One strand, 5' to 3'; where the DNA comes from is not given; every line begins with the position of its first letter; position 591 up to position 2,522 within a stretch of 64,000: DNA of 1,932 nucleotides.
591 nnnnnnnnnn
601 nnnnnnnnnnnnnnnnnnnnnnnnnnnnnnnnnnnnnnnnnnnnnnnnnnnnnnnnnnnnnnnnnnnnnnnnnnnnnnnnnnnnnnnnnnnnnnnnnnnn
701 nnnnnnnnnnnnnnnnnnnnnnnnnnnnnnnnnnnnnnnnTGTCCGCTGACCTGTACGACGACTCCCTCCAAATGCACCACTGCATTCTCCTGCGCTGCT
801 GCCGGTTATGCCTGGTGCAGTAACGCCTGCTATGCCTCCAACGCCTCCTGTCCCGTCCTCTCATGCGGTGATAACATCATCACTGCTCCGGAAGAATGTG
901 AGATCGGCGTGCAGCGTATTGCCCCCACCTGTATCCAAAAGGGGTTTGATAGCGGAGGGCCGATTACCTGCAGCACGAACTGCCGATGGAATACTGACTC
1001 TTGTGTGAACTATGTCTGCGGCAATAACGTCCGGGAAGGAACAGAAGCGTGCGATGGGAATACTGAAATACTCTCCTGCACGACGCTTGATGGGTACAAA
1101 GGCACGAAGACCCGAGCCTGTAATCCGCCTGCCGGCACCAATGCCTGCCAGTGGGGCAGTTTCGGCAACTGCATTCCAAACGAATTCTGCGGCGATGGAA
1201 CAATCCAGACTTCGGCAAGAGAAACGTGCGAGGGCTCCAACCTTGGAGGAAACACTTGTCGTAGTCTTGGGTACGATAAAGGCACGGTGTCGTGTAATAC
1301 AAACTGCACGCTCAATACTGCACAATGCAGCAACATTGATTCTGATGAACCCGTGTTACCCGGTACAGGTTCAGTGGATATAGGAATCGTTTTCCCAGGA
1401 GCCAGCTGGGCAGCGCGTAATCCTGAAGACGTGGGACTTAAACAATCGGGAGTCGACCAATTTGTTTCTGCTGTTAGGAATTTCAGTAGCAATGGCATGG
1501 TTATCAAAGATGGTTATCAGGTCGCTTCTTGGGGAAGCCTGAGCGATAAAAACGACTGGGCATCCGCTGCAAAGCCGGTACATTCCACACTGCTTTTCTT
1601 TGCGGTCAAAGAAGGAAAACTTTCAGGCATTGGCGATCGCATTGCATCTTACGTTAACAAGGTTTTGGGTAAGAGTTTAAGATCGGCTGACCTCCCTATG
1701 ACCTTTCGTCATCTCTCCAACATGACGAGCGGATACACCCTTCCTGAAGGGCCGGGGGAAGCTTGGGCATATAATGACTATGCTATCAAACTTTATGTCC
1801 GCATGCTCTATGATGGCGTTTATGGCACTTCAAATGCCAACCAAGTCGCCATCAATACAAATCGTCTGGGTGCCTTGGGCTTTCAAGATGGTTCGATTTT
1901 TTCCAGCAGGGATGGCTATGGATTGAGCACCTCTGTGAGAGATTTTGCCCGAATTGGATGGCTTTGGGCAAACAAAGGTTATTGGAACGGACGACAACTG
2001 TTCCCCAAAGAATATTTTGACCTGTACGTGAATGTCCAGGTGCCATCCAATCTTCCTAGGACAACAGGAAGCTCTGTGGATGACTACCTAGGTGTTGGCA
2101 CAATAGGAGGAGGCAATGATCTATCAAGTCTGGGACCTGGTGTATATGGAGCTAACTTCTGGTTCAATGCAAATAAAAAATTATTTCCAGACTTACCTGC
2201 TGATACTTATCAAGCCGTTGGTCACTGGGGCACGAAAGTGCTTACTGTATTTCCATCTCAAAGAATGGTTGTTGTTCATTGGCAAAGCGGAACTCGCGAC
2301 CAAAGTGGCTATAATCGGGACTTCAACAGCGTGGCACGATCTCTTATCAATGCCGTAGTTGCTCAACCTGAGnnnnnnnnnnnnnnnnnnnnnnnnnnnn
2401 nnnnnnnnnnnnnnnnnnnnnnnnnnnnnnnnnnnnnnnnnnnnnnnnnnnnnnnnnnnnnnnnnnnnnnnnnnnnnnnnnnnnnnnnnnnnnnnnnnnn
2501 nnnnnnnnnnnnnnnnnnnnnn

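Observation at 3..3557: Very large modular secreted protein: duplicated ~105-aa domain, Cys-rich repeats, a serine hydrolase and a glycosidase-like domain.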

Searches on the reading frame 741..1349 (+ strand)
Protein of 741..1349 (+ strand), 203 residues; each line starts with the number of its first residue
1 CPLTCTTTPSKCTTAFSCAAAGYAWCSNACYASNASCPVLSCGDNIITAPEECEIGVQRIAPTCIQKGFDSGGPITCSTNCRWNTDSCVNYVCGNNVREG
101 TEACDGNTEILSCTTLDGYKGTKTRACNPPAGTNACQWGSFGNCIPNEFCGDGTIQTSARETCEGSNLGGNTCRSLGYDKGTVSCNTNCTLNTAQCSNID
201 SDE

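Call 16: search_protein_families(library=pfam, proteins=[window:741-1349:+], max_evalue=10)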
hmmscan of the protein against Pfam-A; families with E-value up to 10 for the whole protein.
seq(203 aa): 1 family
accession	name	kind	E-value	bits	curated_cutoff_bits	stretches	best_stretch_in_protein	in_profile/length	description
PF13948.11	DUF4215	-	0.00099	19.8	27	3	26-64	4-43/47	Domain of unknown function (DUF4215)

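Call 98: search_protein_families(library=ncbifam, proteins=[window:741-1349:+], max_evalue=10)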
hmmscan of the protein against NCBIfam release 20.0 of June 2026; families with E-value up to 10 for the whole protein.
seq(203 aa): 1 family
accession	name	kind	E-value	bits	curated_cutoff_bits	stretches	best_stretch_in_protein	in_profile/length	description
TIGR02232.1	myxo_disulf_rpt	repeat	0.69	9.8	20.8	3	149-168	3-20/38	cysteine-rich acidic repeat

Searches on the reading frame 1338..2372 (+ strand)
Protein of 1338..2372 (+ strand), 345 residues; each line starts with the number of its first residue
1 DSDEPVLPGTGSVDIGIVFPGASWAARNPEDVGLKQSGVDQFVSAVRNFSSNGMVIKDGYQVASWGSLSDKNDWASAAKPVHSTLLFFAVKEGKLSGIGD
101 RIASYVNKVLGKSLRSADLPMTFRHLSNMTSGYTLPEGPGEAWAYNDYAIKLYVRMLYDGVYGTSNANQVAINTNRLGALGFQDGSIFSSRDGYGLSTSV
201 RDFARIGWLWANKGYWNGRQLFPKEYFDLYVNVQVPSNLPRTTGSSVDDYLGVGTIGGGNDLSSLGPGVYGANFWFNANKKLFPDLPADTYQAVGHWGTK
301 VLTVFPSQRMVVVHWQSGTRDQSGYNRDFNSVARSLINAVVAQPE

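Call 16: search_protein_families(library=pfam, proteins=[window:1338-2372:+], max_evalue=10)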
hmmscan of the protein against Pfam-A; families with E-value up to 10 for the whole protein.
seq(345 aa): 1 family
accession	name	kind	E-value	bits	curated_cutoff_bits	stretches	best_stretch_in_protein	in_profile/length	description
PF00144.29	Beta-lactamase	-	2e-07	31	27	1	73-165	51-163/329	Beta-lactamase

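Call 98: search_protein_families(library=ncbifam, proteins=[window:1338-2372:+], max_evalue=10)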
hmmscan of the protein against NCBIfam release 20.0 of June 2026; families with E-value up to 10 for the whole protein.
seq(345 aa): 1 family
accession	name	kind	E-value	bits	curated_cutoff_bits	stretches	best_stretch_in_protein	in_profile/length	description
NF045925.1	3-sucCA_synth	equivalog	6.8e-08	31.4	800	2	192-235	223-266/498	3-succinylated cholic acid synthase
